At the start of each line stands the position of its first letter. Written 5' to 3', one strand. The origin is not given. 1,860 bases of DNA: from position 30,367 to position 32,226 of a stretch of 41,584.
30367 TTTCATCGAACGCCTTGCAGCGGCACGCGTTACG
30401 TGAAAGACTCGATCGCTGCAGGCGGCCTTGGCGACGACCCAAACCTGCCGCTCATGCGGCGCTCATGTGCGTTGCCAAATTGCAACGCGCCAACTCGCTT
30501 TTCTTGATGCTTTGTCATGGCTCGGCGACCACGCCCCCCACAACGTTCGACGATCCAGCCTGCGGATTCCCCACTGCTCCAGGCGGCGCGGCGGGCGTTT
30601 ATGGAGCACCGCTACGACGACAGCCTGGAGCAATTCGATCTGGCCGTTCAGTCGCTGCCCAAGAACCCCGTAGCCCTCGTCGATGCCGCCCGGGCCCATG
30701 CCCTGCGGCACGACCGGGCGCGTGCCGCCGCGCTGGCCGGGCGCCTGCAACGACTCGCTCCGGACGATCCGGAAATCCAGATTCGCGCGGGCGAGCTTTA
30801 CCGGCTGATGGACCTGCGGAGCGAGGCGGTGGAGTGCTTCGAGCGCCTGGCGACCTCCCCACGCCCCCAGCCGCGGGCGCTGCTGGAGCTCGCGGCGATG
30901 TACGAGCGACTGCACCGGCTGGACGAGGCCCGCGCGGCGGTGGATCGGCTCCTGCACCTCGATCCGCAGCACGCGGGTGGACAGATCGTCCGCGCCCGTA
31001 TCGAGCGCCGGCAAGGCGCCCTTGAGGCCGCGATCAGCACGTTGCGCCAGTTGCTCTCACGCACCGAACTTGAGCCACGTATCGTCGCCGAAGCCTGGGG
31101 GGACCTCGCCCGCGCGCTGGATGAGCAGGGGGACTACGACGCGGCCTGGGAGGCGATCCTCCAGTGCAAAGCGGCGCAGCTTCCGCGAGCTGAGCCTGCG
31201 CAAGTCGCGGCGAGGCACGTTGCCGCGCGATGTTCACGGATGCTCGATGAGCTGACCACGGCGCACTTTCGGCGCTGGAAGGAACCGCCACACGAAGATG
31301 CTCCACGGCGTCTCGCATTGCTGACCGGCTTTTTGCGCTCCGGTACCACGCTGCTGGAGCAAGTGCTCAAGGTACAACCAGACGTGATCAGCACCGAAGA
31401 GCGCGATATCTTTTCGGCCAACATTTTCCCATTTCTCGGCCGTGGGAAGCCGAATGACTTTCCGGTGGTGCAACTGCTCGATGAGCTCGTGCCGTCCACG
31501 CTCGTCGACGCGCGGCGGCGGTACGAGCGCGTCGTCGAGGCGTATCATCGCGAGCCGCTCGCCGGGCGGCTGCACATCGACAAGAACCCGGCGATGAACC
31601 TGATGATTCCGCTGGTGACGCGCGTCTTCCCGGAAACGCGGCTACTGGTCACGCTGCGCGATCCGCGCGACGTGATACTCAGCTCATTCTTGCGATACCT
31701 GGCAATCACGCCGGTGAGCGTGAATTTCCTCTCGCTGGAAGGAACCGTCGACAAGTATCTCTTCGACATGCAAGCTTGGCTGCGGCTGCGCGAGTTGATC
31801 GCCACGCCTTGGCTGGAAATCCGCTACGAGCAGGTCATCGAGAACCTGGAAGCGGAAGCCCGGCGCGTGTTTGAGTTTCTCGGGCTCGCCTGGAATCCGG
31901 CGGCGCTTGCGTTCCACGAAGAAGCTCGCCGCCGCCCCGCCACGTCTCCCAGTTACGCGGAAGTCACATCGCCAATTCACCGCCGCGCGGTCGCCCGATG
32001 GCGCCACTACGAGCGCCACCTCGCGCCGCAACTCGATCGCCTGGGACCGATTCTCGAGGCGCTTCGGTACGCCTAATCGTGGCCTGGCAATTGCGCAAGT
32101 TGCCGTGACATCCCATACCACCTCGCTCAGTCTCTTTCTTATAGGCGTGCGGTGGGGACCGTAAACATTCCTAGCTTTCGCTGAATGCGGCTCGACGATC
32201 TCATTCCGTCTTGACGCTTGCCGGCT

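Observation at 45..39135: PEP-CTERM/exosortase-type surface system with no visible exosortase: EPS operon, orphan EpsI, four PEP-CTERM cargo genes (three with dockerins) and a sulfotransferase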

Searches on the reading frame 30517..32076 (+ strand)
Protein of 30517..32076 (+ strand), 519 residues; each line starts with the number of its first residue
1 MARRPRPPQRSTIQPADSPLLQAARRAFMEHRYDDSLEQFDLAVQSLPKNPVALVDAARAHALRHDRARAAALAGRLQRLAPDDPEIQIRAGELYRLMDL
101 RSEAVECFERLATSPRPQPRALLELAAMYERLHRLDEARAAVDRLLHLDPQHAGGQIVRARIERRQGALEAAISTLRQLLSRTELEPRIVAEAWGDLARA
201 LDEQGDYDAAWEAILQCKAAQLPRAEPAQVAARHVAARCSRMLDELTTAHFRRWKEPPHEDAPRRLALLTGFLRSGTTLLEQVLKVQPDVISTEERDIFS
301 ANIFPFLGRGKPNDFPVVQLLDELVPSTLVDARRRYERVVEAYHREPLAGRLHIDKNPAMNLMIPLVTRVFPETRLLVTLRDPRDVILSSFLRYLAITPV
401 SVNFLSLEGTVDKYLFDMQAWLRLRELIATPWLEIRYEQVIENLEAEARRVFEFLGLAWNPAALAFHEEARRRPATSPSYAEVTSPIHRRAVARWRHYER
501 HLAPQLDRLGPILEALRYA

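Call 6: search_protein_families(library=ncbifam, proteins=[window:30517-32076:+], max_evalue=0.01)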
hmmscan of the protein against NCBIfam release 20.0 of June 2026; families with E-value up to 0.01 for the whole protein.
window:30517-32076:+ (519 aa): 13 families
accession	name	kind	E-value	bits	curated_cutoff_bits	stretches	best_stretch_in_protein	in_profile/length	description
TIGR02917.1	PEP_TPR_lipo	equivalog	4.8e-11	41.3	312.2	1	102-211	618-723/899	XrtA/PEP-CTERM system TPR-repeat protein PrsT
NF040959.1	MamA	equivalog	5.2e-07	29.3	200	2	102-212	54-160/204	magnetosome protein MamA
NF052415.1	T3SS_chap_SctY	equivalog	4.4e-06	27.2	70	1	118-213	5-99/106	type III secretion apparatus assembly chaperone SctY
TIGR02552.1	LcrH_SycD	equivalog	2e-05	24.3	104.8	0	28-89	63-127/136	SycD/LcrH family type III secretion system chaperone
NF052394.1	NodProtNoeE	equivalog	2.4e-05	23.2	500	1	266-386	10-133/387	nodulation protein NoeE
NF040561.1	PrimPol_Msp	equivalog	0.00022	19.9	200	1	65-167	5-99/515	CRISPR-associated primase-polymerase type A1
NF008757.0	PRK11788.1-5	equivalog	0.00039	19.7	363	1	122-236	183-293/388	lipopolysaccharide assembly protein LapB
NF033920.0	C39_PA2778_fam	equivalog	0.00043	19.8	150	0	117-217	154-250/255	PA2778 family cysteine peptidase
TIGR02521.1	type_IV_pilW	equivalog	0.00049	19.7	154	0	102-174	152-224/234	type IV pilus biogenesis/stability protein PilW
NF008755.0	PRK11788.1-3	equivalog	0.00061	19.2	430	1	124-226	185-283/388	lipopolysaccharide assembly protein LapB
NF052312.1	T9SS_PorW_SprE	equivalog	0.0016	17.1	250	1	155-216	143-204/716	type IX secretion system periplasmic lipoprotein PorW/SprE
TIGR02795.1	tol_pal_ybgF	equivalog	0.0024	18.5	90.1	0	92-151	46-108/119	tol-pal system protein YbgF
TIGR03939.1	PGA_TPR_OMP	equivalog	0.0048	15.2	366.65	1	57-159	401-503/800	poly-beta-1,6 N-acetyl-D-glucosamine export porin PgaA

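Call 9: search_protein_families(library=pfam, proteins=[window:30517-32076:+], max_evalue=1)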
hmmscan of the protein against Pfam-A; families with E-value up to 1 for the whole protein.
window:30517-32076:+ (519 aa): 19 families
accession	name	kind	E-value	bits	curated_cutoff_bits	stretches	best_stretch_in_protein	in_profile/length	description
PF13469.12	Sulfotransfer_3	-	2.1e-25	90.7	27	1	269-461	4-216/216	Sulfotransferase family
PF14559.12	TPR_19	-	4e-11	43.5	25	3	27-88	1-62/68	Tetratricopeptide repeat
PF00685.33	Sulfotransfer_1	-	8.7e-11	42.1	22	1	268-460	5-184/255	Sulfotransferase domain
PF13428.12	TPR_14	-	6.5e-10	39.1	23.5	3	119-161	1-43/44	Tetratricopeptide repeat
PF07719.23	TPR_2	-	2.7e-09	36.9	27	1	119-152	1-34/34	Tetratricopeptide repeat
PF13432.12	TPR_16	-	3.1e-09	37.5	32.7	2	102-152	14-64/65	Tetratricopeptide repeat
PF13181.12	TPR_8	-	4.1e-09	36.3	25.7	1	191-217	1-27/34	Tetratricopeptide repeat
PF00515.34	TPR_1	-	6.5e-07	29.4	27.8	1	120-152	2-34/34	Tetratricopeptide repeat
PF13431.12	TPR_17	-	3e-06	27.5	24.4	1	191-211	13-33/34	Tetratricopeptide repeat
PF13371.12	TPR_9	-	0.00021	21.7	35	1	127-184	3-60/73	Tetratricopeptide repeat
PF13424.12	TPR_12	-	0.0023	18.5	30.1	1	160-210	10-64/77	Tetratricopeptide repeat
PF12895.13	ANAPC3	-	0.0031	18.2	27.2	0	102-177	6-80/82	Anaphase-promoting complex, cyclosome, subunit 3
PF13174.12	TPR_6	-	0.01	16.9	26.3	0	121-151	2-32/33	Tetratricopeptide repeat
PF25062.1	ARM_TT21_N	-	0.014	15.6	40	1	52-162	101-211/222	Tetratricopeptide repeat protein 21 N-terminal ARM repeat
PF12569.14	NatA_aux_su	-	0.052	12.9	33.3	1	125-176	198-249/515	N-terminal acetyltransferase A, auxiliary subunit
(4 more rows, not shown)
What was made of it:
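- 30517..32076 (+): Cytoplasmic TPR + TPST-like sulfotransferase, transcribed divergently from the cargo operon. PF13469 90.7 (call 9).
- Checked: The TPR + Sulfotransfer_3 gene at 30517-32076 diverges from the cargo operon (PF13469 90.7 bits; call 9).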

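Call 60: search_solved_structures(query=window:30517-32073:+, max_evalue=1, show_alignments=2)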
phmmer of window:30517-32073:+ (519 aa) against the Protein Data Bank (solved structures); distinct sequences matched with E-value up to 1: 61 (the best 60 are shown).
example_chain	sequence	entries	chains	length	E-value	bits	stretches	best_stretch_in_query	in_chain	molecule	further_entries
9qhb_A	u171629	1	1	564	1.2e-21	80.6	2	145-212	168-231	Engineered tetratricopeptide repeat protein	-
8bu0_A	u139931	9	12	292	7.1e-15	58.2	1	183-222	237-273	Consensus tetratricopeptide repeat protein | Crystal structure of an 8-repeat consensus TPR superhelix with Zinc. | Monomer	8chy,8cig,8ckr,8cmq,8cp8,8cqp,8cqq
9qhc_A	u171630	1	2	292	4.6e-12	48.9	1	145-212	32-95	Engineered tetratricopeptide repeat protein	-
9wwe_A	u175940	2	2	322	1.4e-11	47.3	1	266-518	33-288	Protein-tyrosine sulfotransferase 2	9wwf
3ap1_A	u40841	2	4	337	1.6e-11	47.1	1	266-518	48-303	Protein-tyrosine sulfotransferase 2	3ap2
3ap3_A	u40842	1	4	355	2e-11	46.8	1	267-518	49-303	Protein-tyrosine sulfotransferase 2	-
8w5z_A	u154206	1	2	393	6.3e-11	45.2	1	259-518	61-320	Protein-tyrosine sulfotransferase (Fragment)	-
9wp1_A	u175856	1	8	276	1.5e-08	37.4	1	259-495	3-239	Protein-tyrosine sulfotransferase 1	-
5wrj_A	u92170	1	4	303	1.6e-08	37.3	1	259-495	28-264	Protein-tyrosine sulfotransferase 1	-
9gzg_A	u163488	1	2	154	1.8e-08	37.1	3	183-224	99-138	Engineered CTPR protein with glutamic acids for conductivity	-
5wri_A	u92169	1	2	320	1.8e-08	37.1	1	259-495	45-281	Protein-tyrosine sulfotransferase 1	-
8ch0_A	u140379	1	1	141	7.1e-08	35.1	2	183-214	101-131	Consensus tetratricopeptide repeat protein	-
2fo7_A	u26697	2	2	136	8.2e-08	34.9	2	183-214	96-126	SYNTHETIC CONSENSUS TPR PROTEIN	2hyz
1w3b_A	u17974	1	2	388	3.4e-07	32.9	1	105-208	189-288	UDP-N-ACETYLGLUCOSAMINE--PEPTIDE N-ACETYLGLUCOSAMINYLTRANSFERASE 110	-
6eou_A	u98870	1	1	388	1.1e-06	31.2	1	105-208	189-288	UDP-N-acetylglucosamine--peptide N-acetylglucosaminyltransferase 110 kDa subunit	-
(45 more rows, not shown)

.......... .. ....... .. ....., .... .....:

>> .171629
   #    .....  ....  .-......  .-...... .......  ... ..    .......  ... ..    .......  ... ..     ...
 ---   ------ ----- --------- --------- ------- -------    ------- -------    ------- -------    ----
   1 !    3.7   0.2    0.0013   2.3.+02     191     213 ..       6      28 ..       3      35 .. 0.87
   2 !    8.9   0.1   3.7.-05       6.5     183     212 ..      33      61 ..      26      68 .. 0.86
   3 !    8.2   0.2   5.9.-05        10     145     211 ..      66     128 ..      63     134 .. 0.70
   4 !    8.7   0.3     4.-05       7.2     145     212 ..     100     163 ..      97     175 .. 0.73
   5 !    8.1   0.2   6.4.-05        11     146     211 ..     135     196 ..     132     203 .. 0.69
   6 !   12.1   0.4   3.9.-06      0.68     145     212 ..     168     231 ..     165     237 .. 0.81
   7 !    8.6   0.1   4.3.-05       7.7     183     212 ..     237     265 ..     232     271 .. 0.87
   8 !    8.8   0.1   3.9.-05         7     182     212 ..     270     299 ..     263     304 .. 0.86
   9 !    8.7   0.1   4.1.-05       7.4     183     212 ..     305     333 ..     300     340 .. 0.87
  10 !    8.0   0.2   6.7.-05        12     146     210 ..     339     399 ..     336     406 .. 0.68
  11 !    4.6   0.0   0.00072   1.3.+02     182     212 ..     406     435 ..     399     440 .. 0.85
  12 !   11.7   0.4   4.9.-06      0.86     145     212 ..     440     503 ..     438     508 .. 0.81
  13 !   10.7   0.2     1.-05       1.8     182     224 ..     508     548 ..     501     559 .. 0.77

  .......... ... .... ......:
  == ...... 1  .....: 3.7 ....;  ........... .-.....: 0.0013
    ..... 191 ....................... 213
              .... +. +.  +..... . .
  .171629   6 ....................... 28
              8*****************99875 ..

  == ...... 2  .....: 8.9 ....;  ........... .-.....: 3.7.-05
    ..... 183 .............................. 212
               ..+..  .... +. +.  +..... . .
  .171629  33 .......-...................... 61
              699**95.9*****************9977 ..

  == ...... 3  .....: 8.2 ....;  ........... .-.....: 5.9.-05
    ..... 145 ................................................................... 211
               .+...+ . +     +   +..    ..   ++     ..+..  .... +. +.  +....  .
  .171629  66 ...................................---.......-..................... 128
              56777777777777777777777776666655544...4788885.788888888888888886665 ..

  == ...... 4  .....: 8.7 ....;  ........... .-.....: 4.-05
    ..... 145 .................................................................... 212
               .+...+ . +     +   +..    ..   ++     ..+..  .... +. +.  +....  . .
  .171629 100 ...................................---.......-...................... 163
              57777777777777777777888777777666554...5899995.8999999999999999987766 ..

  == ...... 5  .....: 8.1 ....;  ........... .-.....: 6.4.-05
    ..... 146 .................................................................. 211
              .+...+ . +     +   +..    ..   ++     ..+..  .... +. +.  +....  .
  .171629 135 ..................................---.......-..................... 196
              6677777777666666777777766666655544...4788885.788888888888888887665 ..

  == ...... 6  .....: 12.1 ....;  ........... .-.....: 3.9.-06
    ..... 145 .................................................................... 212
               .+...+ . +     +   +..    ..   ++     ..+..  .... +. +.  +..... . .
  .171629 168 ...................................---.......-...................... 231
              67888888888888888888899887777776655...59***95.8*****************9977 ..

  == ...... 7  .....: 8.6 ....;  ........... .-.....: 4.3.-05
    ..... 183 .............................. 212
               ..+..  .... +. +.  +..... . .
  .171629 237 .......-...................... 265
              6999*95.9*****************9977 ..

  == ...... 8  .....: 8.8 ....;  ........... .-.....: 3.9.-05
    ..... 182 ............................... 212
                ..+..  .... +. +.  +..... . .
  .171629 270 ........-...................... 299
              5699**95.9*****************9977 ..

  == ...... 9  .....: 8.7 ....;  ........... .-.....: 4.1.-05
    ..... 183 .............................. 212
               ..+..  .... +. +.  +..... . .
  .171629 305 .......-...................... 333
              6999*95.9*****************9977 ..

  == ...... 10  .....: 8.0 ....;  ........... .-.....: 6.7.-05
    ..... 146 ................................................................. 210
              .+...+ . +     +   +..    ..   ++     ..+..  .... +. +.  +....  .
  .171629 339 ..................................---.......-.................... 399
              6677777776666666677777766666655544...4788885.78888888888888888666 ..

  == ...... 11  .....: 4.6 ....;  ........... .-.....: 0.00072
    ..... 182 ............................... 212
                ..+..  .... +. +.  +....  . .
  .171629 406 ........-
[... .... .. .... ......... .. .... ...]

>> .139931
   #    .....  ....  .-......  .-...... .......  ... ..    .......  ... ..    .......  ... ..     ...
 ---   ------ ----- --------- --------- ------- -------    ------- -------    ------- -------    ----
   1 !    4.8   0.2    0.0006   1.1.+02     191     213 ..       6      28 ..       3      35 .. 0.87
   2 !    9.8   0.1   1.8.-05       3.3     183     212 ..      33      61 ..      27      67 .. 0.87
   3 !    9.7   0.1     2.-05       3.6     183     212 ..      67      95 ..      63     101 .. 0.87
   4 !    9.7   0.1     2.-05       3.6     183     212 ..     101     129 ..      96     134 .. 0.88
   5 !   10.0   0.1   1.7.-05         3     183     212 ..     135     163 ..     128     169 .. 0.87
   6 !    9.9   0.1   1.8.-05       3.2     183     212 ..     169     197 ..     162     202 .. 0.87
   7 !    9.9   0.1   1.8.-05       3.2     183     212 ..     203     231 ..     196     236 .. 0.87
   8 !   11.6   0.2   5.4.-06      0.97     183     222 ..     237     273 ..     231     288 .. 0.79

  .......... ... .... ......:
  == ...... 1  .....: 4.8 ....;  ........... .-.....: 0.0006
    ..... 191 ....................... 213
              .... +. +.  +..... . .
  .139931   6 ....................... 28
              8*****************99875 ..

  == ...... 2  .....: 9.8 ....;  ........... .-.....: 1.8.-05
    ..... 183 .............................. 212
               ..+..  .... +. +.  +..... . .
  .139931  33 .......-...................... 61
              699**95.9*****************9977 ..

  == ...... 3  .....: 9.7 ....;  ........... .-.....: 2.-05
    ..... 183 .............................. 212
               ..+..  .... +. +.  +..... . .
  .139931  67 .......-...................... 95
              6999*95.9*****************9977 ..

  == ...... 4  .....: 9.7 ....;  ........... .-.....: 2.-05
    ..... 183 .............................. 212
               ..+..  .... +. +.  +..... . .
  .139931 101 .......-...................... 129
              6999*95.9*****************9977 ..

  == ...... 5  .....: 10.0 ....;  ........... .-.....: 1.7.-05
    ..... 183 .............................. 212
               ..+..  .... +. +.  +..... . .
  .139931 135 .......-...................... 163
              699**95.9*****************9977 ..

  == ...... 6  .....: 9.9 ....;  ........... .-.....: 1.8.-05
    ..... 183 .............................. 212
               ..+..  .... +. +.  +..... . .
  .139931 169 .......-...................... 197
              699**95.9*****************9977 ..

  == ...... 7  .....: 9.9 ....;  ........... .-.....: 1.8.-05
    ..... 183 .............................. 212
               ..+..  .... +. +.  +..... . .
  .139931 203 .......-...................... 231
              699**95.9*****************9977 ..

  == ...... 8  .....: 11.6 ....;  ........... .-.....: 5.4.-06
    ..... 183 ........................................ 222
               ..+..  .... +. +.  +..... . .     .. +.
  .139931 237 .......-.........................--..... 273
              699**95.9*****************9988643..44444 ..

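Call 75: search_solved_structures(query=A5, max_evalue=10, show_alignments=0)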
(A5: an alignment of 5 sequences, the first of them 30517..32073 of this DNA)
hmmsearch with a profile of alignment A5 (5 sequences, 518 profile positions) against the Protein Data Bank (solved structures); distinct sequences matched with E-value up to 10: 288 (the best 60 are shown).
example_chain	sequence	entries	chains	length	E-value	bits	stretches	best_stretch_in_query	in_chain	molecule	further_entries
9qhb_A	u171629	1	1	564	3.2e-35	124.9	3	27-226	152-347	Engineered tetratricopeptide repeat protein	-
8bu0_A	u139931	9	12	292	1.4e-32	116.2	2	25-227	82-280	Consensus tetratricopeptide repeat protein | Crystal structure of an 8-repeat consensus TPR superhelix with Zinc. | Monomer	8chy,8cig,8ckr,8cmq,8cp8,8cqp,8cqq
8w5z_A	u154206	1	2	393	9.6e-24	87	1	261-518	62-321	Protein-tyrosine sulfotransferase (Fragment)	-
9wwe_A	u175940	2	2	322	1.3e-21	80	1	265-518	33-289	Protein-tyrosine sulfotransferase 2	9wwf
7ntf_A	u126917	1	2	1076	1.4e-21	79.8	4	38-217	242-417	Isoform 1 of UDP-N-acetylglucosamine--peptide N-acetylglucosaminyltransferase 110 kDa subu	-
3ap1_A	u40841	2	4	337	1.5e-21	79.8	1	265-518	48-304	Protein-tyrosine sulfotransferase 2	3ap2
3ap3_A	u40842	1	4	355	1.8e-21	79.5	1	265-518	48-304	Protein-tyrosine sulfotransferase 2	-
7yeh_B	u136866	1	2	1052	5.4e-21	77.9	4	38-211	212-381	UDP-N-acetylglucosamine--peptide N-acetylglucosaminyltransferase 110 kDa subunit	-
7yea_A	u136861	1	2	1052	5.9e-21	77.8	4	37-212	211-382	UDP-N-acetylglucosamine--peptide N-acetylglucosaminyltransferase 110 kDa subunit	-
9eh1_Q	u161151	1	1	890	1.8e-19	72.9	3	26-219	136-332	RNA polymerase-associated protein CTR9 homolog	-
1w3b_A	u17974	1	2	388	2.2e-19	72.6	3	38-219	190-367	UDP-N-ACETYLGLUCOSAMINE--PEPTIDE N-ACETYLGLUCOSAMINYLTRANSFERASE 110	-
6eou_A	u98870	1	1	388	7.7e-19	70.8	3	38-219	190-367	UDP-N-acetylglucosamine--peptide N-acetylglucosaminyltransferase 110 kDa subunit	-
7oop_S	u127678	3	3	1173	1.2e-18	70.2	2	26-219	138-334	RNA polymerase-associated protein CTR9 homolog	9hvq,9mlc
6ted_Q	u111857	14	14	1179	1.3e-18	70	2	26-219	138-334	RNA polymerase-associated protein CTR9 homolog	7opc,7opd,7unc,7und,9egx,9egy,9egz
5wrj_A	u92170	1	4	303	1.5e-18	69.9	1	263-517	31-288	Protein-tyrosine sulfotransferase 1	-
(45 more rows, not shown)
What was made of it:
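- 30517..32076 (+): PDB hits are TPST2/TPST1, E 1e-11 with the single sequence and 1e-24 with the profile (calls 60, 75).
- On Protein-tyrosine sulfotransferase (TPST/RaxST-like): 70-87 bits to TPST1/2 over profile positions 261-518 (call 75).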
